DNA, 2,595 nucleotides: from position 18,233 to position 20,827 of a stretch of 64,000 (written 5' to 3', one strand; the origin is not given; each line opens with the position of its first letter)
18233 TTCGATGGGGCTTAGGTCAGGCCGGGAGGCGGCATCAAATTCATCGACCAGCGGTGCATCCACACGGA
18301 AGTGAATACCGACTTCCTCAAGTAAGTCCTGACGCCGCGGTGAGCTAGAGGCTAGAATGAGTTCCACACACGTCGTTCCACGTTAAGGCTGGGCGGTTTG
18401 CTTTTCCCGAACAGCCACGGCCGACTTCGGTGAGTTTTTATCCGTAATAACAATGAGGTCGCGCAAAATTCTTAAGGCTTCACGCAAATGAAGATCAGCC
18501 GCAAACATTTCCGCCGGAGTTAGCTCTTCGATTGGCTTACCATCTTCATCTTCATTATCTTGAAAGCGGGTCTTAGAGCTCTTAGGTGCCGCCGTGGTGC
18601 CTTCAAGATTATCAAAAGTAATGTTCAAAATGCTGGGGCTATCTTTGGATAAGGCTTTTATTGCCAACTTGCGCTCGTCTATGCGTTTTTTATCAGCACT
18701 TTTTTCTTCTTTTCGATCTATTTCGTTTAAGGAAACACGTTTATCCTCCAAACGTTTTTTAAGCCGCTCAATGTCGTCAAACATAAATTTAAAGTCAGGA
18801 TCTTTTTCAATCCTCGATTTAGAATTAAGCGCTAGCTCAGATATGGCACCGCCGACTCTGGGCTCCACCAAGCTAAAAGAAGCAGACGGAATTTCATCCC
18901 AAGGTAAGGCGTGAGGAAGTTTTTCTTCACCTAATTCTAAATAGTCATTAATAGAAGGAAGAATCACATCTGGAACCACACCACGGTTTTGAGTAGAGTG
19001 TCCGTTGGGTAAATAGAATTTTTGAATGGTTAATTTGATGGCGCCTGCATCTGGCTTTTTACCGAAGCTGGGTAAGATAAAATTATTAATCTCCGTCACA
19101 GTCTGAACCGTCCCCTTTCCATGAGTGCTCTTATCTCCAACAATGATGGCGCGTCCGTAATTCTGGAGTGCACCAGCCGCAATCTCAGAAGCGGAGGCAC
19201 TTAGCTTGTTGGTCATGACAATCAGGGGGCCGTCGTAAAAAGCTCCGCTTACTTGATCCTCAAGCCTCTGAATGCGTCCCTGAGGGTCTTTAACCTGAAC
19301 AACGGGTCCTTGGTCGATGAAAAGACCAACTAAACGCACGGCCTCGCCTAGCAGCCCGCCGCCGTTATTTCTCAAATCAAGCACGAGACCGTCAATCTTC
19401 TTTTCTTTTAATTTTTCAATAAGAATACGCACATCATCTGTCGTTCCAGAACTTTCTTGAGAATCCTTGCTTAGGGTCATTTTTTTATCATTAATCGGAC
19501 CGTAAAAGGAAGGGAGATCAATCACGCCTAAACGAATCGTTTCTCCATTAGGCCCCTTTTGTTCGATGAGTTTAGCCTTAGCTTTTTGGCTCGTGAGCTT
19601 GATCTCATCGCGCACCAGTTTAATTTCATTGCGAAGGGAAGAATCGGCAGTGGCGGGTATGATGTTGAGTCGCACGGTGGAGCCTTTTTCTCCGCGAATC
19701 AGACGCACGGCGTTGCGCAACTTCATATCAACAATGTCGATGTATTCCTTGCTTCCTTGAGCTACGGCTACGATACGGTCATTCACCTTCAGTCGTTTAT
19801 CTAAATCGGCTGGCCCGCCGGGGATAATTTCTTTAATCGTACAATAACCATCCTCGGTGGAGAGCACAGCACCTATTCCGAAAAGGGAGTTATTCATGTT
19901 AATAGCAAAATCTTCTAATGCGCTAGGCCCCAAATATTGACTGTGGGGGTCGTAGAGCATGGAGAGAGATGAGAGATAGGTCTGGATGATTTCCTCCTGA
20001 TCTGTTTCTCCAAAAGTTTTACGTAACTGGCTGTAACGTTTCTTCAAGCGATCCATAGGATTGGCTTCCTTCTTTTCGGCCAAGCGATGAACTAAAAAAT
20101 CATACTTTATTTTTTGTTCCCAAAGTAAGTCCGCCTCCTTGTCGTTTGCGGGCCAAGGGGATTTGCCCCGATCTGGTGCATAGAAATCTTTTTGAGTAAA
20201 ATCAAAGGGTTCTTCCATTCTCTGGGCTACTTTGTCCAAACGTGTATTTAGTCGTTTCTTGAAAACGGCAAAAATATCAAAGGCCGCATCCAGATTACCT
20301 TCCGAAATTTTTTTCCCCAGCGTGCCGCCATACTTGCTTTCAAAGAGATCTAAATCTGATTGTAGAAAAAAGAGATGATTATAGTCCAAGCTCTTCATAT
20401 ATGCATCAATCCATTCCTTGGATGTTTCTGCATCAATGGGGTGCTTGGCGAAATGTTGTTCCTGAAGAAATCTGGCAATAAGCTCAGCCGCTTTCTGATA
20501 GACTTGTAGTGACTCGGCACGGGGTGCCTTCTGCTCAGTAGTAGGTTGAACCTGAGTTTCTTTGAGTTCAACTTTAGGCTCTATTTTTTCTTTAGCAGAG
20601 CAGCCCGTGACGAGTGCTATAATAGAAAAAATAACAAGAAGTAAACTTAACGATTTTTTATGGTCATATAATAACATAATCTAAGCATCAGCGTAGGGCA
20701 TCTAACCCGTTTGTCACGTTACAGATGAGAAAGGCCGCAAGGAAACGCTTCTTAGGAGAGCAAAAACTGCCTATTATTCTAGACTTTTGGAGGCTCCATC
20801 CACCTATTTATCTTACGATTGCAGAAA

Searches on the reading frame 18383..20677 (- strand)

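Call 29: search_protein_families(library=pfam, proteins=[window:18383-20677:-], max_evalue=0.00001)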
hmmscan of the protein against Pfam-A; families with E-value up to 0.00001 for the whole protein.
window:18383-20677:- (764 aa): 4 families
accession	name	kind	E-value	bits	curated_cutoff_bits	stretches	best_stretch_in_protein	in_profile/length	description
PF17804.6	TSP_NTD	-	2.1e-49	168.7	26.4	1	68-252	2-188/188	Tail specific protease N-terminal domain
PF03572.23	Peptidase_S41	-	5.8e-45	153.3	24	1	383-571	2-163/165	Peptidase family S41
PF11818.13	DUF3340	-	4e-28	98.9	28.6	1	578-742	2-154/155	C-terminal domain of tail specific protease (DUF3340)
PF00595.29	PDZ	-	1.2e-08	35.6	23.2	1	262-339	8-80/81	PDZ domain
